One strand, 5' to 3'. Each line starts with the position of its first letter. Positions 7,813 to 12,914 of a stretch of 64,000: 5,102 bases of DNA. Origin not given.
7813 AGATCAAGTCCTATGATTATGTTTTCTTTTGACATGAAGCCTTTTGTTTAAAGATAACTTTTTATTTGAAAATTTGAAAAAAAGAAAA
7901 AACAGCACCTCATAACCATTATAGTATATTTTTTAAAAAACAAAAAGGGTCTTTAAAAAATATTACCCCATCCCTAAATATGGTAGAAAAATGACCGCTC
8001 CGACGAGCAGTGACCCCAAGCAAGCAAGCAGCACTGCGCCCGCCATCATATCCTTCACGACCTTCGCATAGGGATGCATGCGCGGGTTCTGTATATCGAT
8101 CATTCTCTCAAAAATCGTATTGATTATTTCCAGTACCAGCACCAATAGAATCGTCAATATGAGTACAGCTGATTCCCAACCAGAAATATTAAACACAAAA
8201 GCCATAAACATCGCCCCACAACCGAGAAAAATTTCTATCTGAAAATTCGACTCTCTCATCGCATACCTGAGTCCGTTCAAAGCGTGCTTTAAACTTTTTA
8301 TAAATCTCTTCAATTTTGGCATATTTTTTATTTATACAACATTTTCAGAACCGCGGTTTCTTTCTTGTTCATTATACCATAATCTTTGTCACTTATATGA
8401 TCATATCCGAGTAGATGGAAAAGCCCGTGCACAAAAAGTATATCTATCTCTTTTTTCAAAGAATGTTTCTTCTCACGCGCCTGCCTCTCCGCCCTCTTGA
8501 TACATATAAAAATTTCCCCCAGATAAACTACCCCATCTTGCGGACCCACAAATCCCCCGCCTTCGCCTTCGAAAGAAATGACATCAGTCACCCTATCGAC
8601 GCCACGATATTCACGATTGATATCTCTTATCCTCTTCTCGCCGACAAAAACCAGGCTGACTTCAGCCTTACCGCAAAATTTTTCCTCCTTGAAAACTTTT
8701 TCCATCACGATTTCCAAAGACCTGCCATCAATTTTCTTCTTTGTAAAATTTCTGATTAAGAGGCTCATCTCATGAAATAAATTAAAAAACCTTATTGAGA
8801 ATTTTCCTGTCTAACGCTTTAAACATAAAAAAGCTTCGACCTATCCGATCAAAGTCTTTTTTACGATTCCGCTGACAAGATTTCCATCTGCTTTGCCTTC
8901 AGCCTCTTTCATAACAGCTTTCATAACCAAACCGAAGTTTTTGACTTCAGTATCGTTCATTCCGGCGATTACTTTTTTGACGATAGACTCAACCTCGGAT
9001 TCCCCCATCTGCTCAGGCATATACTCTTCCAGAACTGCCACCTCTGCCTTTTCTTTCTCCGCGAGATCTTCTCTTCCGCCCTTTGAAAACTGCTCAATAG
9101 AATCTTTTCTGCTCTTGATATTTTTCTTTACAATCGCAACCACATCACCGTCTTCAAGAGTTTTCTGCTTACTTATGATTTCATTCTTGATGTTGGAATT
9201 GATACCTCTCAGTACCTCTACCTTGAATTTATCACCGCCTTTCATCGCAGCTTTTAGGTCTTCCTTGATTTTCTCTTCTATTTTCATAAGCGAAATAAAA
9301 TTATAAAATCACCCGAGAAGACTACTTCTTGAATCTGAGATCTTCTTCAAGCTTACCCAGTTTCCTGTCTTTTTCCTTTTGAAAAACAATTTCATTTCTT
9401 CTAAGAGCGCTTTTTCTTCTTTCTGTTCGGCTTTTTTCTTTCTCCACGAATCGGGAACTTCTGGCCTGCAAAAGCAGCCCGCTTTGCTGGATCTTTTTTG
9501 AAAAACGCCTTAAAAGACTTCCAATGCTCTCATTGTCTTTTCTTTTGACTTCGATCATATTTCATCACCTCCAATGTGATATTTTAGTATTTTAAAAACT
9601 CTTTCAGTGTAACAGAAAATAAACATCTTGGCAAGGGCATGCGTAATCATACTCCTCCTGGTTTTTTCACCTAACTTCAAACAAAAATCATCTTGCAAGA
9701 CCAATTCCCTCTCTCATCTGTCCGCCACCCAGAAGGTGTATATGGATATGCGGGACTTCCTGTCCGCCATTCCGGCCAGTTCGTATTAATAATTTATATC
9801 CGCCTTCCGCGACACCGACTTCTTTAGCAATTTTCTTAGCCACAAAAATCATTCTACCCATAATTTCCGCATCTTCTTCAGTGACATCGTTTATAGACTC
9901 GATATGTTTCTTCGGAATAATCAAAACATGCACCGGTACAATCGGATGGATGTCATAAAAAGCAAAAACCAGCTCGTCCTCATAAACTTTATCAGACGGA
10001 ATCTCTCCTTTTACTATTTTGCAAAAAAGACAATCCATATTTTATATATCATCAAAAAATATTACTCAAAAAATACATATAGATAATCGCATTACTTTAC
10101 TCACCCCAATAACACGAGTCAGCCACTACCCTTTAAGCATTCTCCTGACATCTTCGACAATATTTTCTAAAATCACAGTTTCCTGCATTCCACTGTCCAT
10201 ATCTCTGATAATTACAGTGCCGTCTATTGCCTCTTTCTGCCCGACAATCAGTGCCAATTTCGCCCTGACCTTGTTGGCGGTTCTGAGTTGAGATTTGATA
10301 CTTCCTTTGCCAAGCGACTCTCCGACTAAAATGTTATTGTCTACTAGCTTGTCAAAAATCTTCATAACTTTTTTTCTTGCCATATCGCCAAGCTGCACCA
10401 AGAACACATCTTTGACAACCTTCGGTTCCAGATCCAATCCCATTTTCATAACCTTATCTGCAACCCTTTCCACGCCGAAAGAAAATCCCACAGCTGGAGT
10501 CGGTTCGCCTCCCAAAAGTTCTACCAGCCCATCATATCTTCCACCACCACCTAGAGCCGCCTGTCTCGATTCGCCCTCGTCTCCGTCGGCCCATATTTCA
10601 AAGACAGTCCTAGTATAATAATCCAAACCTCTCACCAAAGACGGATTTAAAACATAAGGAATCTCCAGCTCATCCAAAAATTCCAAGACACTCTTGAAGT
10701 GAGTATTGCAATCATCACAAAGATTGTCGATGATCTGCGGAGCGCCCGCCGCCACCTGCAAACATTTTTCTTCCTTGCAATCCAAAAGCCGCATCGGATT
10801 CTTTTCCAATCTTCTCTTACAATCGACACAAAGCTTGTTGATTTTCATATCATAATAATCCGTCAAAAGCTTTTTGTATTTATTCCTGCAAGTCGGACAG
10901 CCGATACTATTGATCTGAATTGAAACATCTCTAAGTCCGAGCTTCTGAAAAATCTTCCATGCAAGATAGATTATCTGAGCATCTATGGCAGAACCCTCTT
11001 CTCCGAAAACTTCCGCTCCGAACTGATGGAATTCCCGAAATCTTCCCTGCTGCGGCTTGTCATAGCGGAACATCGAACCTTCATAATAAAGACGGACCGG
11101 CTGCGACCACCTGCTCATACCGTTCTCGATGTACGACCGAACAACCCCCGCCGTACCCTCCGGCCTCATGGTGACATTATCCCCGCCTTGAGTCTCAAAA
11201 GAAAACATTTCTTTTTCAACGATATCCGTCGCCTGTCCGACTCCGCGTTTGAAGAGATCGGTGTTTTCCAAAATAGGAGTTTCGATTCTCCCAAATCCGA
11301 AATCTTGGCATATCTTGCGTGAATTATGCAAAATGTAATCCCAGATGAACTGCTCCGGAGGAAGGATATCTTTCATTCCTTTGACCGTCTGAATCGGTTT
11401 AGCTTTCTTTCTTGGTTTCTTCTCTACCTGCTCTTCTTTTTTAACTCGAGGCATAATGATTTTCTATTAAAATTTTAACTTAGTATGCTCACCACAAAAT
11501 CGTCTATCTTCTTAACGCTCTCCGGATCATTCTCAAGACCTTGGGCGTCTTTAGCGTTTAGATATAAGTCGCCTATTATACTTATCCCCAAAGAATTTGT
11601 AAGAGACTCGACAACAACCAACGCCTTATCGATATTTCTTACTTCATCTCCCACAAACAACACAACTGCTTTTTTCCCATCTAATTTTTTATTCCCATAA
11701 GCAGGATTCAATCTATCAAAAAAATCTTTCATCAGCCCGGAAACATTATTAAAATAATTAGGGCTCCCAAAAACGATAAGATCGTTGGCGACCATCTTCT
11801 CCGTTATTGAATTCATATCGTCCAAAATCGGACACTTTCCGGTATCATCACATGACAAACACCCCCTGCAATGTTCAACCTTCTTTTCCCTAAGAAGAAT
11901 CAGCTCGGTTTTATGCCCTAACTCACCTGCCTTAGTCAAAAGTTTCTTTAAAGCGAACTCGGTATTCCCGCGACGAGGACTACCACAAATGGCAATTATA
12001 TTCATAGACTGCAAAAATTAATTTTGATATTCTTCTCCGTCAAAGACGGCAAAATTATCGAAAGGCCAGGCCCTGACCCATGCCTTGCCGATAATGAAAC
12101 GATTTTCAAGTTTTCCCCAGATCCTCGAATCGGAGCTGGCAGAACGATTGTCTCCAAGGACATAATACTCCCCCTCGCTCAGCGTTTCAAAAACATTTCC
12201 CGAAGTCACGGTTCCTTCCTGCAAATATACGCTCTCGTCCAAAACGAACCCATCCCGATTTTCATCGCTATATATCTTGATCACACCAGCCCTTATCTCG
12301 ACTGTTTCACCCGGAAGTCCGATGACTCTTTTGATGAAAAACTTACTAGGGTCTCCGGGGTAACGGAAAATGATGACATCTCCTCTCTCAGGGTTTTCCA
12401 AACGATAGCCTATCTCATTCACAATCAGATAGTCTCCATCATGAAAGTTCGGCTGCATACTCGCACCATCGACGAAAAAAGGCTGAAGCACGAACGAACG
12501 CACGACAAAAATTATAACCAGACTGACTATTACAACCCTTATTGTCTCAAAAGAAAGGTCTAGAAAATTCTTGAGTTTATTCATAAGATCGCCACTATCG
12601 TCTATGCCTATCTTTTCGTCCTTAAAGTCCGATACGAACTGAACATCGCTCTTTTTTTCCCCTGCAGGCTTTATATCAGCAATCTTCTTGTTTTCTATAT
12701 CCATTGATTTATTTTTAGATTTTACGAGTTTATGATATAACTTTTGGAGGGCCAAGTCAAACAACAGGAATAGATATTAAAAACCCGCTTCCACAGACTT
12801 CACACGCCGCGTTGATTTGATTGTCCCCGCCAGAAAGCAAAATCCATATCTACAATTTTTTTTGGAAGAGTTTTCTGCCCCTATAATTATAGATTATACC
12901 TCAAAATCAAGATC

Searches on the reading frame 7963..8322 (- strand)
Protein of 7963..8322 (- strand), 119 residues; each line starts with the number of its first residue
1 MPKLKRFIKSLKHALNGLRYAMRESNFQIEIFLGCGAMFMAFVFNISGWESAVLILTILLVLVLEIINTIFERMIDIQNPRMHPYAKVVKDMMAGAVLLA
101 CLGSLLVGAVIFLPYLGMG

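Call 77: search_protein_families(library=pfam, proteins=[window:7963-8322:-], max_evalue=0.00001)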
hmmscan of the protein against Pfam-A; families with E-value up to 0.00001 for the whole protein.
window:7963-8322:- (119 aa): 1 family
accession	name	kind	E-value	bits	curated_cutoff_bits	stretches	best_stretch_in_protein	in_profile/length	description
PF01219.24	DAGK_prokar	-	6e-29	100.3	22.3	1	12-112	1-102/102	Prokaryotic diacylglycerol kinase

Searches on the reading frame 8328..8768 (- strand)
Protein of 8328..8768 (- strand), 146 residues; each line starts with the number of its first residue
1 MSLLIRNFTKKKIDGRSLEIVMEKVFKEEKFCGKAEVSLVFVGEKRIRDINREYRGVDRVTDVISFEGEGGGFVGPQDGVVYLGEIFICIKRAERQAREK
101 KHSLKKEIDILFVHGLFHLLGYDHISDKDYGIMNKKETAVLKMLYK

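Call 77: search_protein_families(library=pfam, proteins=[window:8328-8768:-], max_evalue=0.00001)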
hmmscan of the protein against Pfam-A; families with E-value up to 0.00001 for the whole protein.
window:8328-8768:- (146 aa): 1 family
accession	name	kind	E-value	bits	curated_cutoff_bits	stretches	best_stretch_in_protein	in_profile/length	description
PF02130.23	YbeY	-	2.3e-38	131.4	25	1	18-143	11-128/129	Endoribonuclease YbeY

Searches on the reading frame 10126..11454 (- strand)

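Call 77: search_protein_families(library=pfam, proteins=[window:10126-11454:-], max_evalue=0.00001)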
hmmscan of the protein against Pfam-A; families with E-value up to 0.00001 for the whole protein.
window:10126-11454:- (442 aa): 3 families
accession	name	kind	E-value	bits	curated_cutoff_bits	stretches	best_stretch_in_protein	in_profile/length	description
PF13393.11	tRNA-synt_His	-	5.9e-45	154.3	25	1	26-331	1-308/308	Histidyl-tRNA synthetase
PF00587.30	tRNA-synt_2b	-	4.4e-13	50.1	29.3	1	84-290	1-123/179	tRNA synthetase class II core domain (G, H, P, S and T)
PF03129.25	HGTP_anticodon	-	2.1e-11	44.2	21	1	349-437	1-92/94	Anticodon binding domain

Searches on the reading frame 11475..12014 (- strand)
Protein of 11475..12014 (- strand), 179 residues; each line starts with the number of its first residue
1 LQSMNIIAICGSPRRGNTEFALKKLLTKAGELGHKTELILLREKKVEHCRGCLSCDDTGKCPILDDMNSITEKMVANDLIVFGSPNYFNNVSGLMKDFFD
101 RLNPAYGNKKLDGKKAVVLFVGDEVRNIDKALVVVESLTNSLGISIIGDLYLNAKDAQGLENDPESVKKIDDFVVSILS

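Call 77: search_protein_families(library=pfam, proteins=[window:11475-12014:-], max_evalue=0.00001)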
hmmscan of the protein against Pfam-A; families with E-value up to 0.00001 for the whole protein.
window:11475-12014:- (179 aa): 2 families
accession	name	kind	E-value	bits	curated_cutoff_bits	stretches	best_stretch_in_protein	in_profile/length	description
PF03358.20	FMN_red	-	1e-24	87.3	24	1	4-152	1-145/152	NADPH-dependent FMN reductase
PF02525.22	Flavodoxin_2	-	6.6e-10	39.5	27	1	4-147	1-170/198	Flavodoxin-like fold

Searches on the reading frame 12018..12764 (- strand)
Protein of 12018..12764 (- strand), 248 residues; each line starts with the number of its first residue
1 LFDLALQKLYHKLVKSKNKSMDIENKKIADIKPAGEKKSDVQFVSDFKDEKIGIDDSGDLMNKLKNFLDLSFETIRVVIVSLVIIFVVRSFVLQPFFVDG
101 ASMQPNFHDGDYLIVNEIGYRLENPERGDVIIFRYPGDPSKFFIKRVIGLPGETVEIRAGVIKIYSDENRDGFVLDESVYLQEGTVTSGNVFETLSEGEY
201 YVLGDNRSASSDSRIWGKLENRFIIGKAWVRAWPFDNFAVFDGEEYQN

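Call 78: search_protein_families(library=pfam, proteins=[window:12018-12764:-], max_evalue=0.00001)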
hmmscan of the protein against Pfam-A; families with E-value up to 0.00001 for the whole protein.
window:12018-12764:- (248 aa): 2 families
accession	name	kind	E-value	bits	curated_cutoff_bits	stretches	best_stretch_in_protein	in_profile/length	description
PF10502.14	Peptidase_S26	-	2.4e-42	145.2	22.9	1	73-233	3-168/168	Signal peptidase, peptidase S26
PF00717.28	Peptidase_S24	-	1.3e-06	28.5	23.3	1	97-157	39-91/116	Peptidase S24-like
